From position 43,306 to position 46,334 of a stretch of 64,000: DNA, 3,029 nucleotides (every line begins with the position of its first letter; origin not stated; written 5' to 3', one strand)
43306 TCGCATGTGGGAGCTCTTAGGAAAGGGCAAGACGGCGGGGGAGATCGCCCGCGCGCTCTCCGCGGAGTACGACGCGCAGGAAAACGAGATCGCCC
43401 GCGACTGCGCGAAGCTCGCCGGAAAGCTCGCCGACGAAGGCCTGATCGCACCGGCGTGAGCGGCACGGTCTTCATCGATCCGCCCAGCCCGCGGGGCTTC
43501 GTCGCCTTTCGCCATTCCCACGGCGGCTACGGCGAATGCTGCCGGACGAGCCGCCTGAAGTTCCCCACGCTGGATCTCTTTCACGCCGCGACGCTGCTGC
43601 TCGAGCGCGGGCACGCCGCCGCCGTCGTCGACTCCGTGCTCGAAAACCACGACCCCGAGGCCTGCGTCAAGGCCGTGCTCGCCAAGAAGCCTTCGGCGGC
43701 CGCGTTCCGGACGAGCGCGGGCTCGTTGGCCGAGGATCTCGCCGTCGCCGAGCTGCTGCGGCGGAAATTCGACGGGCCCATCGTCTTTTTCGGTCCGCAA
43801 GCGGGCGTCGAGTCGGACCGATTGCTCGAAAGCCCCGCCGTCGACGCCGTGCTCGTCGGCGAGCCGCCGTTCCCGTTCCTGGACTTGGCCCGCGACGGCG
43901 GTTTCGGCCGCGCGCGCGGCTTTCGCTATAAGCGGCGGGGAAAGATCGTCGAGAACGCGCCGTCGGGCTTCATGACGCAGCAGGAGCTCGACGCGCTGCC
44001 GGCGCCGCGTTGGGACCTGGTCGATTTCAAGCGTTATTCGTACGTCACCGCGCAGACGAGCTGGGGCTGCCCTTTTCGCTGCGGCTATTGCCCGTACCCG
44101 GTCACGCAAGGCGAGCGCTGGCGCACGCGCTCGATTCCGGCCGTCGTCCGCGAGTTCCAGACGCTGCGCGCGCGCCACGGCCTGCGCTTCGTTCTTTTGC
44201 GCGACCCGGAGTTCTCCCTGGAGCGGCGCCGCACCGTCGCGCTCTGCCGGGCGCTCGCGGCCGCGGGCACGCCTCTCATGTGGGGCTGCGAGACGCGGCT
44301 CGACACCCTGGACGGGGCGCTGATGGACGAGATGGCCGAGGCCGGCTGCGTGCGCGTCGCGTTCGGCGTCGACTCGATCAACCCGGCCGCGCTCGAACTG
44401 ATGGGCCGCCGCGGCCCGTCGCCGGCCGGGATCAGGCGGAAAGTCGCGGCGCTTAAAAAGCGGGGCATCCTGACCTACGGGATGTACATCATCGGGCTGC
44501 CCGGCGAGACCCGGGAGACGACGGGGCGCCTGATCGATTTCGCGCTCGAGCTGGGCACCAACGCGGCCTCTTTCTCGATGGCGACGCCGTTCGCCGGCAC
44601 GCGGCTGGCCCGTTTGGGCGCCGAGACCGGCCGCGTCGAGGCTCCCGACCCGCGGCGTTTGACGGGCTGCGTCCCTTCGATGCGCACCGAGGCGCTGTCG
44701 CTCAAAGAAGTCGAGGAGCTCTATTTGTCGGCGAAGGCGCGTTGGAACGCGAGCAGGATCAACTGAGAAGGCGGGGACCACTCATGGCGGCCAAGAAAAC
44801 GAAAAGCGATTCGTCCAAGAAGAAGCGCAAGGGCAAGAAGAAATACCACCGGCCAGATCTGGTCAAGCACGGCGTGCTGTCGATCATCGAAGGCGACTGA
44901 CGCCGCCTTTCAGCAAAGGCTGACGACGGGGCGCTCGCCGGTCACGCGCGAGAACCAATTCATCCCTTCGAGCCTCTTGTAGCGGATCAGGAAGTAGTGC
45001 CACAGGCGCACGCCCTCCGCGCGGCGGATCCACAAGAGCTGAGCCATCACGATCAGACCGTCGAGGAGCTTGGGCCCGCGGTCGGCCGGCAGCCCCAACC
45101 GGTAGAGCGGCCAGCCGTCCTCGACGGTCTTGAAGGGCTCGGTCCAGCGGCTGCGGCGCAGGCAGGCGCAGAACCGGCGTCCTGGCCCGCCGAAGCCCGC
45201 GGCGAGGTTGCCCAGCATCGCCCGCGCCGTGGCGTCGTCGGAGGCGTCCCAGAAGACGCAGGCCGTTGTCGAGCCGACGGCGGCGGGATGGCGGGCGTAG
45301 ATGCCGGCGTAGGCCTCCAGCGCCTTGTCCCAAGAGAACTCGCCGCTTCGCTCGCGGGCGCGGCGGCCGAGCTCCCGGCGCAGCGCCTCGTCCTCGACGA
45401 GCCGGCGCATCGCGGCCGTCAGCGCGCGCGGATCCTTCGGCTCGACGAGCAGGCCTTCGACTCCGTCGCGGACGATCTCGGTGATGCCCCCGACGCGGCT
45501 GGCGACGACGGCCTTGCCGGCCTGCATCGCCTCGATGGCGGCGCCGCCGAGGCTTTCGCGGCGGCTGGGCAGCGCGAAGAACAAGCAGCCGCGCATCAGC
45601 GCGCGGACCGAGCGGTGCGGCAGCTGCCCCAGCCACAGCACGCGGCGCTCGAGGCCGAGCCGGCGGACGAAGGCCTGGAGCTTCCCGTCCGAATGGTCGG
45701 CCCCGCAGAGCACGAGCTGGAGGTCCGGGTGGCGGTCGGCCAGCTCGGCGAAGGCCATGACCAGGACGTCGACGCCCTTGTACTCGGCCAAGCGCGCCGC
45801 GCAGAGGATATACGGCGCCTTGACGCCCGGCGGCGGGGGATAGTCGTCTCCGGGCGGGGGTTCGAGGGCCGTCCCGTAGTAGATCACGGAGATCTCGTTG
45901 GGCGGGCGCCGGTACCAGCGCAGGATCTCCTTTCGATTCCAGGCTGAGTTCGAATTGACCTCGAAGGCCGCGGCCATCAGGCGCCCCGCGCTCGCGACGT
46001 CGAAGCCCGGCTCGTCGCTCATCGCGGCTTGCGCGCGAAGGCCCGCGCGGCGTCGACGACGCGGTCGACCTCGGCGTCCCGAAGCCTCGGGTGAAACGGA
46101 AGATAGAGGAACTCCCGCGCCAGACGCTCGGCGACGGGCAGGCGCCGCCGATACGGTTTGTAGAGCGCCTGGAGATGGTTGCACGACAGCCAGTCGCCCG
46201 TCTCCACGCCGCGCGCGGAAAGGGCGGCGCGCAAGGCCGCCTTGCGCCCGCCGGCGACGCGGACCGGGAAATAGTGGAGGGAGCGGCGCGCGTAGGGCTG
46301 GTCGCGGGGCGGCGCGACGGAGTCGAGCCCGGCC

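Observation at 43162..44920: Hidden 38-aa precursor peptide completes a PqqD/RRE + B12-radical SAM unit: candidate new RiPP or peptide-derived small molecule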

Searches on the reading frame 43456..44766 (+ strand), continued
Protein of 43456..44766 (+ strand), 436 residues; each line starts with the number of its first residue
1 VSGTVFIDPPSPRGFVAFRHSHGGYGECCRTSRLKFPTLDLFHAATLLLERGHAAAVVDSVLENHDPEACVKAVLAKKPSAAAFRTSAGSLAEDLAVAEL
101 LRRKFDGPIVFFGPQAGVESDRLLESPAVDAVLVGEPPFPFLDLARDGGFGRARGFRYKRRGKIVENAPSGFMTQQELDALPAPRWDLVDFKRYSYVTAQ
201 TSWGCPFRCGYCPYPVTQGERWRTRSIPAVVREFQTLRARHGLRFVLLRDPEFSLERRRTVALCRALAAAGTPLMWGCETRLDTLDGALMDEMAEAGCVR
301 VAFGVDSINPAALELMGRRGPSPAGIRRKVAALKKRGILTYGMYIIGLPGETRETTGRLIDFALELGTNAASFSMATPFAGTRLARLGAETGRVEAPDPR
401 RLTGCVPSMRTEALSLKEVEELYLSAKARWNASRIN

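Call 23: search_solved_structures(query=window:43456-44766:+, max_evalue=1e-10, show_alignments=1)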
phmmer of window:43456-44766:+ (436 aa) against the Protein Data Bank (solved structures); distinct sequences matched with E-value up to 1e-10: 3.
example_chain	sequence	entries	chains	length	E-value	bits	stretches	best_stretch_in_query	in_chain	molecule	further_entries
6fd2_B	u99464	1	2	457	5.5e-44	153.8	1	177-421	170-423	Putative apramycin biosynthetic oxidoreductase 4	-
6wte_A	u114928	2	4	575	7.3e-13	51.3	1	188-377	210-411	B12-binding domain-containing protein | Tryptophan-C2-methyltransferase containing B12-binding domain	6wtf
9ccb_A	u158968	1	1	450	3.3e-11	45.8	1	154-385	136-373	Radical SAM core domain-containing protein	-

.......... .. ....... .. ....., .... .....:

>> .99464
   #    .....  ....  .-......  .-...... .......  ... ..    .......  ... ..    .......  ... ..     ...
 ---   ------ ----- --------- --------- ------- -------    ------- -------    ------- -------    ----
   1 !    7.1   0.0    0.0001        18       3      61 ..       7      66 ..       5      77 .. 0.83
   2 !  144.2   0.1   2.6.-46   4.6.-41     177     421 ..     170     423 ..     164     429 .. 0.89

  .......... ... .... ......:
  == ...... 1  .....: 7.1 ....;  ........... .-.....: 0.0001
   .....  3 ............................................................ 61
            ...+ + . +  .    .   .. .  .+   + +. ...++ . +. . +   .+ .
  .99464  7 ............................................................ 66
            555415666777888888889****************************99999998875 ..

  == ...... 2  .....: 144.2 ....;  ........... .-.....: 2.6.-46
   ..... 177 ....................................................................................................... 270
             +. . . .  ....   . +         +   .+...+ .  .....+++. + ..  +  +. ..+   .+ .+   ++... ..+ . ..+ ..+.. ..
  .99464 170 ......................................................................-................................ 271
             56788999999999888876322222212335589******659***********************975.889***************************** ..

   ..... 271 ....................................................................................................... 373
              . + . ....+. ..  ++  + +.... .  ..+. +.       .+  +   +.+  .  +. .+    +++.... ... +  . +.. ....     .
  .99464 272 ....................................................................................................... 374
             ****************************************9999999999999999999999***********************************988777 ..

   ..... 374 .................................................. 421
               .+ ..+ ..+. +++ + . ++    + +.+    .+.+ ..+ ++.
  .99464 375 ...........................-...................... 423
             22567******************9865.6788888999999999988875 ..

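Call 42: predict_structure(alignment_id=A1)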
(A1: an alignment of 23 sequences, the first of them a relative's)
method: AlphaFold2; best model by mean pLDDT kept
length: 436 residues; sequences in the alignment: 23
mean_pLDDT: 94.1   pTM: 0.92
mean pLDDT of the five models: 94.1, 94.1, 91.8, 91.8, 89.4
residues with pLDDT >= 90: 375; 70-90: 59; 50-70: 2; < 50: 0
segments of 3 or more residues with pLDDT < 50: none
pLDDT, mean of each block of 10 residues (from residue 1): 92 92 89 89 98 98 97 98 96 97 98 95 97 95 93 95 93 94 96 93 90 92 96 97 93 93 98 94 94 98 93 88 95 98 95 97 95 93 93 90 90 96 95 82
secondary structure, 60 per line:
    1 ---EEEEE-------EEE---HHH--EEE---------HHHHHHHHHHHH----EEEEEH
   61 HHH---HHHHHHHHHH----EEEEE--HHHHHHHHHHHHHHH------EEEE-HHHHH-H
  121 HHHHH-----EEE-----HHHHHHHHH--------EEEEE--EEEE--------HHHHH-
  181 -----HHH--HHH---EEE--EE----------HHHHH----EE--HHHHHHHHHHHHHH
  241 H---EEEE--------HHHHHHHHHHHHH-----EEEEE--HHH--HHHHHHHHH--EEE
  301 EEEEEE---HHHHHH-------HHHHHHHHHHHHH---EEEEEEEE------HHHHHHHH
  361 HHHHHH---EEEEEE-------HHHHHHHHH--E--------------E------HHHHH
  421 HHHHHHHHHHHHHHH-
elements in order: E4-8 E16-18 E27-29 H39-50 E55-59 H60-63 H67-76 E81-85 H88-102 E109-112 H114-118 H120-125 E131-133 H139-147 E156-160 E163-166 H175-179 E197-199 H214-218 H227-241 E245-248 H257-269 E275-279 H287-295 E298-306 H310-315 H323-335 E339-346 H353-366 E370-375 H383-391 H416-435

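Call 46: fold_search(model_id=the predicted structure, library=pdb)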
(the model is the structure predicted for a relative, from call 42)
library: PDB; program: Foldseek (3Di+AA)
matches with E <= 10: 1852; with E <= 0.001: 153
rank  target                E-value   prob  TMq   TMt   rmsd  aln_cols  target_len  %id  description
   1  6fd2_B                1.4e-32  1.00  0.84  0.81   4.0       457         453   28  Radical SAM 1,2-diol dehydratase AprD4 in complex with its substrate paromamine (released 2018-01-17)
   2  6fd2_A                2.6e-32  1.00  0.83  0.80   4.2       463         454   28  Radical SAM 1,2-diol dehydratase AprD4 in complex with its substrate paromamine (released 2018-01-17)
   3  6wte_A                6.3e-23  1.00  0.71  0.56   8.1       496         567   20  Structure of radical S-adenosylmethionine methyltransferase, TsrM, from Kitasatospora setae with cobalamin and [4Fe-4S (released 2020-12-23)
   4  6wte_B                9.5e-23  1.00  0.73  0.61   6.5       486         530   20  Structure of radical S-adenosylmethionine methyltransferase, TsrM, from Kitasatospora setae with cobalamin and [4Fe-4S (released 2020-12-23)
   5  6wtf_A                1.1e-21  1.00  0.71  0.59   7.0       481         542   20  Structure of radical S-adenosylmethionine methyltransferase, TsrM, from Kitasatospora setae with tryptophan substrate  (released 2020-12-23)
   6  6wtf_B                1.6e-21  1.00  0.73  0.61   5.6       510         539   20  Structure of radical S-adenosylmethionine methyltransferase, TsrM, from Kitasatospora setae with tryptophan substrate  (released 2020-12-23)
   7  9ccb                  2.7e-21  1.00  0.66  0.68   8.1       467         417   18  X-ray crystal structure of methyl-coenzyme M reductase glutamine methylase (MgmA) from Methanothermobacter marburgensis  (released 2025-01-01)
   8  9n1b                  6.5e-17  1.00  0.70  0.51   5.5       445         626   16  Crystal structure of CysS from Corallococcus sp. CA054B with 5'-deoxyadenosine, methionine, and pantetheinylated 3-metho (released 2026-01-28)
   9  9n1d                  6.9e-17  1.00  0.69  0.50   5.5       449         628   16  Crystal structure of CysS from Corallococcus sp. CA054B with 5'-deoxyadenosine and methionine bound (released 2026-01-28)
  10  9n1c                  8.2e-17  1.00  0.71  0.51   5.3       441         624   16  Crystal structure of CysS from Corallococcus sp. CA054B with 5'-deoxyadenosine, methionine, and pantetheinylated 3-ethox (released 2026-01-28)
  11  5ul4                  6.6e-16  1.00  0.75  0.47   5.2       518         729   14  Structure of Cobalamin-dependent S-adenosylmethionine radical enzyme OxsB with aqua-cobalamin and S-adenosylmethionine b (released 2017-04-19)
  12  5ul3                  9.3e-16  1.00  0.72  0.46   5.0       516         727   14  Structure of Cobalamin-dependent S-adenosylmethionine radical enzyme OxsB with aqua-cobalamin bound (released 2017-04-19)
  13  7kdy_A                9.3e-16  1.00  0.69  0.47   6.0       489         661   16  Crystal structure of Streptomyces tokunonesis TokK with hydroxycobalamin, 5'-deoxyadenosine, methionine, and (2R)-pant (released 2022-01-12)
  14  7kdx_A                1.6e-15  1.00  0.68  0.47   5.8       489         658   16  Crystal structure of Streptomyces tokunonesis TokK with hydroxycobalamin, 5'-deoxyadenosine, and methionine (released 2022-01-12)
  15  7kdx_B                1.6e-15  1.00  0.68  0.47   6.1       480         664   16  Crystal structure of Streptomyces tokunonesis TokK with hydroxycobalamin, 5'-deoxyadenosine, and methionine (released 2022-01-12)
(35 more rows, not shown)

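Call 56: search_protein_families(library=pfam, proteins=[L122:5750-6754:-, L123:3368-4390:-, L123:7537-9657:+], max_evalue=1)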
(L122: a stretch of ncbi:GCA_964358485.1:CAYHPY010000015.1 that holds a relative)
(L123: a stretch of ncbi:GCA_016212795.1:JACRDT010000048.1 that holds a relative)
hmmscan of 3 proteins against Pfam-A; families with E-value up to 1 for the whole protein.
L122:5750-6754:- (334 aa): 0 families

L123:3368-4390:- (340 aa): 1 family
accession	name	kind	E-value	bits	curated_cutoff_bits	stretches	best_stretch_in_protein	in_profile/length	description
PF07475.17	Hpr_kinase_C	-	0.23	11.4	33.3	1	146-177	21-51/171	HPr Serine kinase C-terminal domain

L123:7537-9657:+ (706 aa): 1 family
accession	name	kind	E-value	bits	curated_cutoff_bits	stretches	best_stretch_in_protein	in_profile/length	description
PF13505.12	OMP_b-brl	-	0.00025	21.7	28.7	1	517-664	42-148/175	Outer membrane protein beta-barrel domain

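Call 72: find_encoding_contigs(protein=P0047, flank=8000, max_places=1)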
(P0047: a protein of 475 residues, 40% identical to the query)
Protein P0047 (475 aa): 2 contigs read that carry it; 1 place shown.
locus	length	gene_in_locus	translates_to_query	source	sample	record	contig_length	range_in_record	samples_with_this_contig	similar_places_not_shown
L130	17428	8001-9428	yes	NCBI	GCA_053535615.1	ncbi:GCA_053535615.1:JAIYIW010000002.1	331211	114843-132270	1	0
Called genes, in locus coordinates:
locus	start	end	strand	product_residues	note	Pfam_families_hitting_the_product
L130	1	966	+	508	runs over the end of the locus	PF00478:IMPDH, PF00571:CBS, PF00977:His_biosynth (weak), PF03060:NMO (weak)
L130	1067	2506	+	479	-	PF00587:tRNA-synt_2b, PF03129:HGTP_anticodon, PF09180:ProRS-C_1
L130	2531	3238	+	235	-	-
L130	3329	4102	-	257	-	PF19709:DUF6206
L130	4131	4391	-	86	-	-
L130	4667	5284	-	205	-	PF03458:Gly_transporter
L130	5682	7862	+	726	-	-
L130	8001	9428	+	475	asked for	PF02310:B12-binding, PF04055:Radical_SAM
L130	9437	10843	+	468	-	PF02310:B12-binding, PF04055:Radical_SAM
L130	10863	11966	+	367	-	PF01073:3Beta_HSD, PF01370:Epimerase, PF02719:Polysacc_synt_2, PF04321:RmlD_sub_bind, PF05368:NmrA, PF07993:NAD_binding_4, PF13460:NAD_binding_10, PF16363:GDP_Man_Dehyd, +2 more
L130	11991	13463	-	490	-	PF01943:Polysacc_synt, PF13440:Polysacc_synt_3, PF03023:MurJ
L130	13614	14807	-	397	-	PF13439:Glyco_transf_4, PF13579:Glyco_trans_4_4, PF20706:GT4-conflict, PF00534:Glycos_transf_1, PF13692:Glyco_trans_1_4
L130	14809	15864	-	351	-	PF13439:Glyco_transf_4, PF13579:Glyco_trans_4_4, PF00534:Glycos_transf_1, PF20706:GT4-conflict, PF13692:Glyco_trans_1_4, PF13524:Glyco_trans_1_2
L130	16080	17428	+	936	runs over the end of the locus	PF02310:B12-binding, PF14890:Intein_splicing, PF14528:LAGLIDADG_3 (faint), PF04055:Radical_SAM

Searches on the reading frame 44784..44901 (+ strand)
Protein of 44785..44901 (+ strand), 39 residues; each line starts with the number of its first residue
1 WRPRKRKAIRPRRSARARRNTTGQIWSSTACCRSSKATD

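Call 3: search_protein_families(library=pfam, proteins=[window:44785-44901:+], max_evalue=0.1)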
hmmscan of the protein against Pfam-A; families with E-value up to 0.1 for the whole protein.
window:44785-44901:+ (39 aa): 0 families

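Call 4: search_protein_families(library=ncbifam, proteins=[window:44785-44901:+], max_evalue=0.1)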
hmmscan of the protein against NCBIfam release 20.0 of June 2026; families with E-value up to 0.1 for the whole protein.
window:44785-44901:+ (39 aa): 0 families

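Call 69: search_protein_families(library=ncbifam, proteins=[window:44784-44897:+], max_evalue=10)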
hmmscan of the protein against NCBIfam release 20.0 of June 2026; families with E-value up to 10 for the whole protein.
seq(38 aa): 0 families

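Call 70: search_protein_families(library=pfam, proteins=[window:44784-44897:+], max_evalue=10)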
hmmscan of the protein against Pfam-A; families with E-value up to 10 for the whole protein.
seq(38 aa): 0 families

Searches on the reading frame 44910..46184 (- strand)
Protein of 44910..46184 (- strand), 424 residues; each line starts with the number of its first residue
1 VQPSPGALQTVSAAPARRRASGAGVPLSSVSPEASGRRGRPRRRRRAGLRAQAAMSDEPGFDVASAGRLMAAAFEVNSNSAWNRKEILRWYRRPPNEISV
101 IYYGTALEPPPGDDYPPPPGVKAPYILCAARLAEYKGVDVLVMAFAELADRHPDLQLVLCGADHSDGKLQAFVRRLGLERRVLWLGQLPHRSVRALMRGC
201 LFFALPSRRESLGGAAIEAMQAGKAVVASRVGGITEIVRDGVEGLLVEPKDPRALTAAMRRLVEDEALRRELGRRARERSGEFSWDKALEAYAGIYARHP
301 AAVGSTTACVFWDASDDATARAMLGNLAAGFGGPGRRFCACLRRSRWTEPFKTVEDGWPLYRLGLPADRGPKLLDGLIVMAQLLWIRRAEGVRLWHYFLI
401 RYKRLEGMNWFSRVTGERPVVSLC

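Call 3: search_protein_families(library=pfam, proteins=[window:44910-46184:-], max_evalue=0.1)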
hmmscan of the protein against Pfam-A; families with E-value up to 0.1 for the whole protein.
window:44910-46184:- (424 aa): 4 families
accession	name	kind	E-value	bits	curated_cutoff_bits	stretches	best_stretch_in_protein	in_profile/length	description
PF00534.26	Glycos_transf_1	-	1e-40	139.5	26.4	1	122-279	14-172/172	Glycosyl transferases group 1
PF13692.12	Glyco_trans_1_4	-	3.1e-35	122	27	1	124-265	2-142/142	Glycosyl transferases group 1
PF20706.3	GT4-conflict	-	6.2e-11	42.3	26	1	105-289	181-382/385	Family 4 Glycosyltransferase in conflict systems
PF13524.12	Glyco_trans_1_2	-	4.5e-08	33.6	25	1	147-286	8-136/144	Glycosyl transferase-like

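Call 4: search_protein_families(library=ncbifam, proteins=[window:44910-46184:-], max_evalue=0.1)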
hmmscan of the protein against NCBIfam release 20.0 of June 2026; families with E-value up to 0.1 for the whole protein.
window:44910-46184:- (424 aa): 47 families (the best 25 are shown)
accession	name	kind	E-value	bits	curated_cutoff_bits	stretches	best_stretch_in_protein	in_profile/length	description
NF041876.1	EPS_EpsE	equivalog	1.2e-34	120.3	400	1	114-279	205-375/389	exopolysaccharide biosynthesis GT4 family glycosyltransferase EpsE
TIGR03449.1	mycothiol_MshA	equivalog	1.2e-31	110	462.5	1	66-298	158-402/406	D-inositol-3-phosphate glycosyltransferase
TIGR03088.1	stp2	hypoth_equivalog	6.1e-30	104.5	409.05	1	126-298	197-372/374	TIGR03088 family PEP-CTERM/XrtA system glycosyltransferase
TIGR04063.1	stp3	hypoth_equivalog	1.3e-25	90.1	442.05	1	134-298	224-394/397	TIGR04063 family PEP-CTERM/XrtA system glycosyltransferase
TIGR02149.1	glgA_Coryne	subfamily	6.8e-25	88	302.4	1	72-296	144-387/391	glycogen synthase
TIGR03999.1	thiol_BshA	equivalog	1.4e-23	83.5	273.7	1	136-298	212-372/375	N-acetyl-alpha-D-glucosaminyl L-malate synthase BshA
NF038229.1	Glyco4_Geo_Pelo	equivalog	9.7e-21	74.1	400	1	122-297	160-334/338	GPMC system family 4 glycosyltransferase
TIGR04047.1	MSMEG_0565_glyc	hypoth_equivalog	1.8e-20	73.4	259.85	1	123-297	193-372/373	MSMEG_0565 family glycosyltransferase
NF050063.1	ProtGlycPglJ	equivalog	1e-16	61.2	500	1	78-284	150-351/363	N-acetylgalactosamine-N,N'-diacetylbacillosaminyl-diphospho-undecaprenol 4-alpha-N-acetylgalactosaminyltransferase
TIGR02095.1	glgA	subfamily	5.1e-16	58.4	328.45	1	122-298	293-476/477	glycogen/starch synthase, ADP-glucose type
NF038295.1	EPS_HpsP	equivalog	2.6e-14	53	550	1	122-290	206-378/388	hormogonium polysaccharide biosynthesis glycosyltransferase HpsP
NF041010.1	glycosy_Agl16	equivalog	3e-14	52.7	575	1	78-291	139-343/352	glycosylation protein Agl16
NF012028.0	PRK15484.1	subfamily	2.9e-13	49.7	618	1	126-288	196-367/380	lipopolysaccharide N-acetylglucosaminyltransferase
NF047684.1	TeichurnBiosyTuaC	equivalog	2.9e-13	49.5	550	1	126-272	222-361/391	teichuronic acid biosynthesis protein TuaC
NF001901.0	PRK00654.1-5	equivalog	5.7e-13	48.2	649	1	123-299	316-491/502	glycogen synthase GlgA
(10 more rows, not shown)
